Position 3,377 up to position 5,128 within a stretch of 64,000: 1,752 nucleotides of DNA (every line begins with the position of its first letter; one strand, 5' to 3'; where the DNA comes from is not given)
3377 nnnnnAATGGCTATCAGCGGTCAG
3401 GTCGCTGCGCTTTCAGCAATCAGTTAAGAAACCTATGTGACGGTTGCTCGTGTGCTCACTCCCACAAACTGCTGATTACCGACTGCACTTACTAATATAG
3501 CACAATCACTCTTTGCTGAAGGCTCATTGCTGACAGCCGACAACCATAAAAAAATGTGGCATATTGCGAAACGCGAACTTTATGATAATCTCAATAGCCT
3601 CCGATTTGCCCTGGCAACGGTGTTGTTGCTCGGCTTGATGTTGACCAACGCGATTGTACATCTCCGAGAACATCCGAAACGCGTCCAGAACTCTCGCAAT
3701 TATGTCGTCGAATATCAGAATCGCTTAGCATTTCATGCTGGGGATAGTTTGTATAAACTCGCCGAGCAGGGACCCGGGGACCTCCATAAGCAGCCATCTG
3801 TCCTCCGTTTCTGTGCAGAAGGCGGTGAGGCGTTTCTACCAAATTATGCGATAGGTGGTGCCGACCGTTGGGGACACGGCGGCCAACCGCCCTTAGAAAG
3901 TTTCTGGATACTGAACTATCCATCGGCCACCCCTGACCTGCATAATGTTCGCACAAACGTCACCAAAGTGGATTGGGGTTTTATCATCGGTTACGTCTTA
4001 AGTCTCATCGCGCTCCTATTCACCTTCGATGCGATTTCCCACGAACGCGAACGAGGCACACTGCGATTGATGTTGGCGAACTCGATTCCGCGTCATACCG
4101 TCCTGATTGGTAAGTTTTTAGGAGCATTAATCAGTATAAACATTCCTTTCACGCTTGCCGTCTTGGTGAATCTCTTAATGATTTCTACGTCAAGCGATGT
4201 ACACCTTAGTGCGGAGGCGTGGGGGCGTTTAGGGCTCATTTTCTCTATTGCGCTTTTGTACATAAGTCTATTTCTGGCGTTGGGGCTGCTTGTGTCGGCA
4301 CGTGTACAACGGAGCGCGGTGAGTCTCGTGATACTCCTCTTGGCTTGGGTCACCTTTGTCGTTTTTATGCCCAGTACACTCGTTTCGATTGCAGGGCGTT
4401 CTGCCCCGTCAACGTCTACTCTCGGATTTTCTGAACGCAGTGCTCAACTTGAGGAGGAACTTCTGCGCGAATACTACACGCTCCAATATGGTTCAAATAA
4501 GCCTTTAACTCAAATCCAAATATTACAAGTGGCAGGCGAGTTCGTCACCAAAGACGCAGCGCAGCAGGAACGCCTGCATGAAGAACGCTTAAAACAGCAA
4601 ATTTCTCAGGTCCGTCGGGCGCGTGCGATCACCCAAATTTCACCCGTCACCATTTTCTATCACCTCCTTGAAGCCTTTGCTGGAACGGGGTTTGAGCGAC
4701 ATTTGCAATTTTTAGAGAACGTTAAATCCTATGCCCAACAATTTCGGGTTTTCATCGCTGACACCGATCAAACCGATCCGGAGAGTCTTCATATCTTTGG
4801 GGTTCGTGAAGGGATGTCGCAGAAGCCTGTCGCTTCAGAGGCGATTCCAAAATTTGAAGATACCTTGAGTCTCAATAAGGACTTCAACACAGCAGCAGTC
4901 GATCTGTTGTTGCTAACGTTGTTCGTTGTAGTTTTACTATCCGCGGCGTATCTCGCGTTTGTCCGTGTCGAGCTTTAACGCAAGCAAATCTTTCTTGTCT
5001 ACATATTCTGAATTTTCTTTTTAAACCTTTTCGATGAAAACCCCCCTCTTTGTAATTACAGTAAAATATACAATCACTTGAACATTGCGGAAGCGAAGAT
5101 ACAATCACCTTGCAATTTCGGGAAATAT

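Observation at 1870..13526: Twice-repeated envelope module: paired ABC-2-like permeases without any ATPase gene, flanked by BNR-propeller and LamG genes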

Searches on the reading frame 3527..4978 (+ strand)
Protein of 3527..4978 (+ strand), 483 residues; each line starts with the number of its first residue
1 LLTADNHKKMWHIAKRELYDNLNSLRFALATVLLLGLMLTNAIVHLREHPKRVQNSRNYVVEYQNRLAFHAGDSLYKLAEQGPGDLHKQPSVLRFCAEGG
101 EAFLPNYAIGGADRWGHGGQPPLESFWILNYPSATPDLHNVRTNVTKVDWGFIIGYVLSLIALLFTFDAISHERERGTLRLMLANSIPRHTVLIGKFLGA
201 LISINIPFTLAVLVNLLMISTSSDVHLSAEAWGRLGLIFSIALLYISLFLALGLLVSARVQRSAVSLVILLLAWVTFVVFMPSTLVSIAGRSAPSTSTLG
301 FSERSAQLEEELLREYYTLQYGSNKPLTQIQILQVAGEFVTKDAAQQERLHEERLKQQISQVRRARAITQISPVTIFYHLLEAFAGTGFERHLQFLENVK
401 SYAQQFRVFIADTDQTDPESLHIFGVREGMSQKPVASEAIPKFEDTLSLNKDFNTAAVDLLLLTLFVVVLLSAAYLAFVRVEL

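Call 4: search_protein_families(library=pfam, proteins=[window:3527-4978:+], max_evalue=0.1)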
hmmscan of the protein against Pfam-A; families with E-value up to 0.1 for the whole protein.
window:3527-4978:+ (483 aa): 4 families
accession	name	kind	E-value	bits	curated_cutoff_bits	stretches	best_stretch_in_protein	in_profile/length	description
PF12679.13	ABC2_membrane_2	-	1.2e-31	110.5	27.2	1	11-480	1-280/283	ABC-2 family transporter protein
PF12040.14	DUF3526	-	2.8e-08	35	25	1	302-411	16-121/144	Domain of unknown function (DUF3526)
PF12698.13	ABC2_membrane_3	-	4e-08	33.2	31.6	1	130-285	145-291/347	ABC-2 family transporter protein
PF13346.12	ABC2_membrane_5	-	0.00073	19.6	25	1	153-285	37-169/205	ABC-2 family transporter protein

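Call 5: search_protein_families(library=ncbifam, proteins=[window:3527-4978:+], max_evalue=0.1)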
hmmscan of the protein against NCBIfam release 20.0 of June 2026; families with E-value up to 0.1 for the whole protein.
window:3527-4978:+ (483 aa): 6 families
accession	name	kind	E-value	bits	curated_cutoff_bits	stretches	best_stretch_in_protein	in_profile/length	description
TIGR03518.1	ABC_perm_GldF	equivalog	2.6e-07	30.9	288.5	1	155-287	58-186/240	gliding motility-associated ABC transporter permease subunit GldF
NF047564.1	PSM_export_PmtD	equivalog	5.9e-05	22.8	220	1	154-278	54-177/242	phenol-soluble modulin export ABC transporter permease subunit PmtD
NF041647.1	ABC_perm_CPBP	equivalog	0.00062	18.6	435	1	162-258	205-301/636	ABC transporter permease subunit/CPBP intramembrane protease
NF038293.1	permease_SagH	equivalog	0.0056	15.5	450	1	164-281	194-302/370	SagH family ABC transporter permease subunit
NF033858.1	ABC2_perm_RbbA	equivalog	0.026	12.4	1050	1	154-269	720-826/909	ribosome-associated ATPase/putative transporter RbbA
NF040971.1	cytc_ExtS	equivalog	0.046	13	100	1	337-376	211-250/262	selenite/tellurite reduction operon c-type cytochrome lipoprotein ExtS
